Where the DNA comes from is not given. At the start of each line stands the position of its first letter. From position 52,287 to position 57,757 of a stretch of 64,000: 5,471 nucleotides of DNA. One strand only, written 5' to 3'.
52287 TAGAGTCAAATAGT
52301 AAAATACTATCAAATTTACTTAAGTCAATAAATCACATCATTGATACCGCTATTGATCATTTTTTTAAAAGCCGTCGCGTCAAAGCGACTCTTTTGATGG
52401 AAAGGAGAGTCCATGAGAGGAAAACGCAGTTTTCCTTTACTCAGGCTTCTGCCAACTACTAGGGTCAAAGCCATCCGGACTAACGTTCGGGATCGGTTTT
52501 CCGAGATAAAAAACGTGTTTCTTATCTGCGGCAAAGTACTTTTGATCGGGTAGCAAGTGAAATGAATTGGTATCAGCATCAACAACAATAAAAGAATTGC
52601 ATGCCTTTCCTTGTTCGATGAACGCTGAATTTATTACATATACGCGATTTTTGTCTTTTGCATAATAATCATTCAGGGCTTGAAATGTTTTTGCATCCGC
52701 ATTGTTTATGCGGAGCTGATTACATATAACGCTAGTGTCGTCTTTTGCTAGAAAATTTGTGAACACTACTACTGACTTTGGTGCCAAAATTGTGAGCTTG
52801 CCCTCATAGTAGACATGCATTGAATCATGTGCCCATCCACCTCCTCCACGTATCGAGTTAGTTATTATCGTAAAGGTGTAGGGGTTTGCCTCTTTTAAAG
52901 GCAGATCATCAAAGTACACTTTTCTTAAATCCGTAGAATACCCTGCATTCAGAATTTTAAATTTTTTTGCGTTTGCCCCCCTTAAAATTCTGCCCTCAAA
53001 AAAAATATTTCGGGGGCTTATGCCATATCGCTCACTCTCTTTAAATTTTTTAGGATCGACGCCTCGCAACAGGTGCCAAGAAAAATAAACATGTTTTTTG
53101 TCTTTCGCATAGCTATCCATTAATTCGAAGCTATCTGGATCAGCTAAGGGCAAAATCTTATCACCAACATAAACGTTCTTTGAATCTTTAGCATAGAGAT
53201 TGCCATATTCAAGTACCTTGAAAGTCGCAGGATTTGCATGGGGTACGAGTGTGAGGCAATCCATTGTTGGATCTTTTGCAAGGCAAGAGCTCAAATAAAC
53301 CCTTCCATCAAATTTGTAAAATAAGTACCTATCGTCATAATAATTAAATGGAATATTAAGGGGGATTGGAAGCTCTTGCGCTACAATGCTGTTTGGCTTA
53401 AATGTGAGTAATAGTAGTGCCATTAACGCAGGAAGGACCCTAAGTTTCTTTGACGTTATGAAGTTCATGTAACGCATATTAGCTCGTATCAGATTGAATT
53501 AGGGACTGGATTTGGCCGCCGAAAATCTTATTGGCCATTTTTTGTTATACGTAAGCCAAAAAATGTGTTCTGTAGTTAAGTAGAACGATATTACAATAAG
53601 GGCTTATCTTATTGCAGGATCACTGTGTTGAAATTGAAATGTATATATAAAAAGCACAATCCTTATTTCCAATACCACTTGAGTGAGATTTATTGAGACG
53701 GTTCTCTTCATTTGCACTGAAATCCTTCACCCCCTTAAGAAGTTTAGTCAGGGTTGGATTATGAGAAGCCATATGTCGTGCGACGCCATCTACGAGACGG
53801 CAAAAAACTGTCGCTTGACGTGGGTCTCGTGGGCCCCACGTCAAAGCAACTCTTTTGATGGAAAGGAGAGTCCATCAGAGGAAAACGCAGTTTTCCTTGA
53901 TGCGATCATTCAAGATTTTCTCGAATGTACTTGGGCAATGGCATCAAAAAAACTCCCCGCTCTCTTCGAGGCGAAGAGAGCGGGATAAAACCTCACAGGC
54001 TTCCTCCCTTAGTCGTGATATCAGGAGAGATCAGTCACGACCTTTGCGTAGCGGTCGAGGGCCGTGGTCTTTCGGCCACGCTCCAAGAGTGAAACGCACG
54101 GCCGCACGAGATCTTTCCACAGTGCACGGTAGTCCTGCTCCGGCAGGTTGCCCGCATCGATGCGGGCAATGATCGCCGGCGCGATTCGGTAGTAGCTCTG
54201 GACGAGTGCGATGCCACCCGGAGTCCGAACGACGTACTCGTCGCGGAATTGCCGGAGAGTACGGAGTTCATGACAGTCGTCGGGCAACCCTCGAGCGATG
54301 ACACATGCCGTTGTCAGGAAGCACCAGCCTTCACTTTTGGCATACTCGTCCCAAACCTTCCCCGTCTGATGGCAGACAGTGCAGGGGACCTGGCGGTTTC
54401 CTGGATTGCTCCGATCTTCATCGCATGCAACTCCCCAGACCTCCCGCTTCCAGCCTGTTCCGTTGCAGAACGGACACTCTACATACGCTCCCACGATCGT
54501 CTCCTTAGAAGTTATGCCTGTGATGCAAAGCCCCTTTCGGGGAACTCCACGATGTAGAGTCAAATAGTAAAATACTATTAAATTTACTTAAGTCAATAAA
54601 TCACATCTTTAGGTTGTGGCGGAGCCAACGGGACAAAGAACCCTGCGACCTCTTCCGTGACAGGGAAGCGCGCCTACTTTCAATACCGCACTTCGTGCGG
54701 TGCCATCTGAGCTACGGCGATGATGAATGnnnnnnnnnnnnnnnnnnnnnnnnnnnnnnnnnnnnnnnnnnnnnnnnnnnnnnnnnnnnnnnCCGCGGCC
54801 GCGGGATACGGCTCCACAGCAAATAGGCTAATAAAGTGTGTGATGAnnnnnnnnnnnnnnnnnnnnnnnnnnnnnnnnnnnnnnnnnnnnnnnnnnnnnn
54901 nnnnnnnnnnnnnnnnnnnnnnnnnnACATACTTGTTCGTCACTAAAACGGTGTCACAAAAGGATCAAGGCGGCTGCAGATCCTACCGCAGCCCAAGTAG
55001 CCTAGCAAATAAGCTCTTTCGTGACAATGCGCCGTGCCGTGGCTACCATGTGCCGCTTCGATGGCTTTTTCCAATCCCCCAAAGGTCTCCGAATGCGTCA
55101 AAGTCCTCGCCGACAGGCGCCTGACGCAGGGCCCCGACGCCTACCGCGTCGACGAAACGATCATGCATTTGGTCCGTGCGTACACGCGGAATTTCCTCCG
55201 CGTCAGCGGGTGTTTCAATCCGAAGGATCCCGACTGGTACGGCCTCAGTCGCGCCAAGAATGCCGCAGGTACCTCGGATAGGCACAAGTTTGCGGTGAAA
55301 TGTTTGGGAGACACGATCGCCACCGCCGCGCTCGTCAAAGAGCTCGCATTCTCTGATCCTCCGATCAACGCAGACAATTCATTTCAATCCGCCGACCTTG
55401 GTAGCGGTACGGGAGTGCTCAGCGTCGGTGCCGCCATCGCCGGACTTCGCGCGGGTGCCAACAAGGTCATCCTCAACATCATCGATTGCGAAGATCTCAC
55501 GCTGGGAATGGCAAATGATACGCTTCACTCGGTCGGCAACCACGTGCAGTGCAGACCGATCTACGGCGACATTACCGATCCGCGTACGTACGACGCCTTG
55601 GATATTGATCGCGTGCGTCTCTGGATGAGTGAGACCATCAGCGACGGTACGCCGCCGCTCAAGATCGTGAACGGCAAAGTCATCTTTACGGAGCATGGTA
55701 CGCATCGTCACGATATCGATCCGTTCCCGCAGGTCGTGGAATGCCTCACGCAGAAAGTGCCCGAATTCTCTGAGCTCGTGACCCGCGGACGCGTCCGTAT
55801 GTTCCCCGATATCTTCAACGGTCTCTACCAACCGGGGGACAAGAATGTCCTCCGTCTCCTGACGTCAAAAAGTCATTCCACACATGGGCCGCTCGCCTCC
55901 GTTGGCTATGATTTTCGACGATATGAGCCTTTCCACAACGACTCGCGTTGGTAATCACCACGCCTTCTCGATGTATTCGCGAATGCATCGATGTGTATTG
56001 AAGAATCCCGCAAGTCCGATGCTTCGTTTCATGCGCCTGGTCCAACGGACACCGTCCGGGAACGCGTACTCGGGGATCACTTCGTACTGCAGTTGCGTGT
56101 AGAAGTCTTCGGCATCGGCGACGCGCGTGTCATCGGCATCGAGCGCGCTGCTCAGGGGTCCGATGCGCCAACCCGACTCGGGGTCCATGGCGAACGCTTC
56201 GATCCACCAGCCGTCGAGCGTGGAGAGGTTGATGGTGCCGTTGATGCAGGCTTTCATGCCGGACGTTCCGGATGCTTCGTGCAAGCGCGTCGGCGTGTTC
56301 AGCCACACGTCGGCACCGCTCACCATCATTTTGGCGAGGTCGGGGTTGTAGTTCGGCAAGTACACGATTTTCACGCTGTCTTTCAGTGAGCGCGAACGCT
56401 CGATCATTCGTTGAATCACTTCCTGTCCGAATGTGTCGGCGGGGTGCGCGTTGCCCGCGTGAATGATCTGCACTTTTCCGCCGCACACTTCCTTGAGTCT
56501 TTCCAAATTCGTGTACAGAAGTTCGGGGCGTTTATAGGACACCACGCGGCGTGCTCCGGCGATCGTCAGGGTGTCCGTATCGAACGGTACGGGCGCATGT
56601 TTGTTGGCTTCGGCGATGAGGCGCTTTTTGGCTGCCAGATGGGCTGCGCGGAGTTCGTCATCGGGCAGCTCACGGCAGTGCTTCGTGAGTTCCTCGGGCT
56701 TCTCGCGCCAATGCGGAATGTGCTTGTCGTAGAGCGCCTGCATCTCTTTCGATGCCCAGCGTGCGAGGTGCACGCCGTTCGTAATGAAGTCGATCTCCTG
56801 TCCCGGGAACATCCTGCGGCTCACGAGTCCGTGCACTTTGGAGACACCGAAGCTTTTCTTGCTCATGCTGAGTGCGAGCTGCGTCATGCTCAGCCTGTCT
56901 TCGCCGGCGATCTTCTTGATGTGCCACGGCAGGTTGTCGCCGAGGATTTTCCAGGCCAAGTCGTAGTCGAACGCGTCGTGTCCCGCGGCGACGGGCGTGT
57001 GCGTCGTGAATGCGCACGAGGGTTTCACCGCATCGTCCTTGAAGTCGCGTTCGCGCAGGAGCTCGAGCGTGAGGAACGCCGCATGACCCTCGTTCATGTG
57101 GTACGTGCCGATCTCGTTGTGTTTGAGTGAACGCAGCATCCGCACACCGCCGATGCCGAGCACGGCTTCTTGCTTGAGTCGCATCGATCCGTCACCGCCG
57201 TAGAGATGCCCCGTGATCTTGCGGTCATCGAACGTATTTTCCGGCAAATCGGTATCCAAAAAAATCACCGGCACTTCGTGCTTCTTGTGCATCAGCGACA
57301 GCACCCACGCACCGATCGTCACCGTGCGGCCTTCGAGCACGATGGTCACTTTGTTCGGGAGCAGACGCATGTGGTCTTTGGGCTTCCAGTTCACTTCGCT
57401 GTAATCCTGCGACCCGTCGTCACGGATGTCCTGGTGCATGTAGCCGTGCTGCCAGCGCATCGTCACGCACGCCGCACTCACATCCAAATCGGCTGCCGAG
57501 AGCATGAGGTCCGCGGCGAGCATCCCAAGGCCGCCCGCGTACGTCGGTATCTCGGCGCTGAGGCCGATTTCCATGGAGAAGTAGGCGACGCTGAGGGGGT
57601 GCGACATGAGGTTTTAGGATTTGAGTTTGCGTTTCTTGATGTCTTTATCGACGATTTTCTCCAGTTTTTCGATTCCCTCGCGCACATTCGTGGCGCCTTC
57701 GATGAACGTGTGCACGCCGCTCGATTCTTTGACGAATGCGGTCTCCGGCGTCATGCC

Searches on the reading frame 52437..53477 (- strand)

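Call 83: search_protein_families(library=pfam, proteins=[window:52437-53477:-], max_evalue=0.001)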
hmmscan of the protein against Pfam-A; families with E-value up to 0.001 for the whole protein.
window:52437-53477:- (346 aa): 1 family
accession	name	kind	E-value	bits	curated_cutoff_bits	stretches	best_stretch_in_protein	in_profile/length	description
PF13644.11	DKNYY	-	5e-51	173.5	25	5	95-227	1-141/141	DKNYY family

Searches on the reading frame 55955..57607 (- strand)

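Call 83: search_protein_families(library=pfam, proteins=[window:55955-57607:-], max_evalue=0.001)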
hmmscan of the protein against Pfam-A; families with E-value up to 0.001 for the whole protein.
window:55955-57607:- (550 aa): 1 family
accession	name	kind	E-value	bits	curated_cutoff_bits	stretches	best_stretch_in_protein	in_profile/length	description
PF00343.26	Phosphorylase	-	7.7e-35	120.8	27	2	234-470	319-583/713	Carbohydrate phosphorylase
